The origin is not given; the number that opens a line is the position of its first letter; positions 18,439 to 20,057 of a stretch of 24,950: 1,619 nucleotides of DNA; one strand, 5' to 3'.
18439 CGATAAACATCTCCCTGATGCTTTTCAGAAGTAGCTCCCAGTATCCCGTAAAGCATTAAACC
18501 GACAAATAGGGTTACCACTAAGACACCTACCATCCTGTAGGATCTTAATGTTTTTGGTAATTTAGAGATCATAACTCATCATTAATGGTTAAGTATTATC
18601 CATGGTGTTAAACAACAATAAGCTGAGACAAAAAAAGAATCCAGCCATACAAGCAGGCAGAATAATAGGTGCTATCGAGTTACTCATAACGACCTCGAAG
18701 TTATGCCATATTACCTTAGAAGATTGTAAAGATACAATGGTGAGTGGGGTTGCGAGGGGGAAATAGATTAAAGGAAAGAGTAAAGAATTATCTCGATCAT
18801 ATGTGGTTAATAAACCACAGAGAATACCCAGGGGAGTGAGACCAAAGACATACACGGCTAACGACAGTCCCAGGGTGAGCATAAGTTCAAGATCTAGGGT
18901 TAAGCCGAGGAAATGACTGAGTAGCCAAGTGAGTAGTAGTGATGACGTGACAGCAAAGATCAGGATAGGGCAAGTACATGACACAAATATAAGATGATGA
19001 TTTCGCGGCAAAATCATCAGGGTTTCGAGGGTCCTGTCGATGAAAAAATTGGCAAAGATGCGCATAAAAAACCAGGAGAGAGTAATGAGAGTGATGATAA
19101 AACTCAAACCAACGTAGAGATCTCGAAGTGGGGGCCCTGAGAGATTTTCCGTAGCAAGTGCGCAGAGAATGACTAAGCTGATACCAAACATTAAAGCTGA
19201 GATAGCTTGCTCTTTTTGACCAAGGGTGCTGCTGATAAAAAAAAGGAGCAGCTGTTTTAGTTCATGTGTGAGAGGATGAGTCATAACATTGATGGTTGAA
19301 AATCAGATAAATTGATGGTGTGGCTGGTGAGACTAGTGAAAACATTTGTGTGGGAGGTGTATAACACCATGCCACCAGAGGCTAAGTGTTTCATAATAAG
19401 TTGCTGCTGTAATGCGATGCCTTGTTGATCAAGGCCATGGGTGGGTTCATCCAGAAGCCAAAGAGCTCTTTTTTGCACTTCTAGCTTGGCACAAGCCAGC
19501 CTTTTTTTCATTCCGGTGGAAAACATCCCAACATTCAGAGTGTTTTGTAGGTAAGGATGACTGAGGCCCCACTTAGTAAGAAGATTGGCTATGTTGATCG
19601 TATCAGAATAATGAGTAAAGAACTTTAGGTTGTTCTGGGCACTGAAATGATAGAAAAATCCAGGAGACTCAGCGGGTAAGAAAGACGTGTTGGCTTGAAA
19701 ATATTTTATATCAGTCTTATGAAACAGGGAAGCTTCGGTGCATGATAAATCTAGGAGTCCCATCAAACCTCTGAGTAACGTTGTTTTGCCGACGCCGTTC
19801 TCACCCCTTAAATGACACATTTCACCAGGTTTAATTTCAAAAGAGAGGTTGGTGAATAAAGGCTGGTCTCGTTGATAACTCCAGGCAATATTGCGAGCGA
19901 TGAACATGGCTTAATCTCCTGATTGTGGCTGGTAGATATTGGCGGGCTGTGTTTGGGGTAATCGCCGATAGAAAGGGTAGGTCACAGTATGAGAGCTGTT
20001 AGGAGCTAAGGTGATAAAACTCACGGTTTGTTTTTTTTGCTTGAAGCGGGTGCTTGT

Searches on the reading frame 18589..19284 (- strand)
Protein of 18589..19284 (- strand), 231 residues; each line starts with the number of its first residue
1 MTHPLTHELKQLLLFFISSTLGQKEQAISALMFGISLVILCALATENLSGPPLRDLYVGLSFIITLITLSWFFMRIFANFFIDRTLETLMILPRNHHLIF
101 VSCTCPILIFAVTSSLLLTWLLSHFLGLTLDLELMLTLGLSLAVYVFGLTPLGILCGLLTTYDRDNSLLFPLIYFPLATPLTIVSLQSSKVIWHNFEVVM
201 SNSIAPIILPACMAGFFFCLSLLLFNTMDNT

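Call 10: search_protein_families(library=pfam, proteins=[window:18589-19284:-], max_evalue=0.001)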
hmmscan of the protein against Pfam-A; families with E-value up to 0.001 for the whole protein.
window:18589-19284:- (231 aa): 1 family
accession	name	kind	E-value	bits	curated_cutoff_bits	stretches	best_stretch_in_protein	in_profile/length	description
PF03379.19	CcmB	-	3.3e-06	27.1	24.9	1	23-198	15-187/215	CcmB protein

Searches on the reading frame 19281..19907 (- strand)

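Call 10: search_protein_families(library=pfam, proteins=[window:19281-19907:-], max_evalue=0.001)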
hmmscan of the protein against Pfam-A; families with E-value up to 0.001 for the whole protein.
window:19281-19907:- (208 aa): 3 families
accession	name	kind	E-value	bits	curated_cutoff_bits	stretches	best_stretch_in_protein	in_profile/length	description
PF00005.33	ABC_tran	-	8e-21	75.5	25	1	19-156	2-136/137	ABC transporter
PF13304.12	AAA_21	-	7.6e-05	23.3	27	0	35-58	6-26/304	AAA domain, putative AbiEii toxin, Type IV TA system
PF05729.18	NACHT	-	0.00045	20.5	26.7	0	31-57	3-29/167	NACHT domain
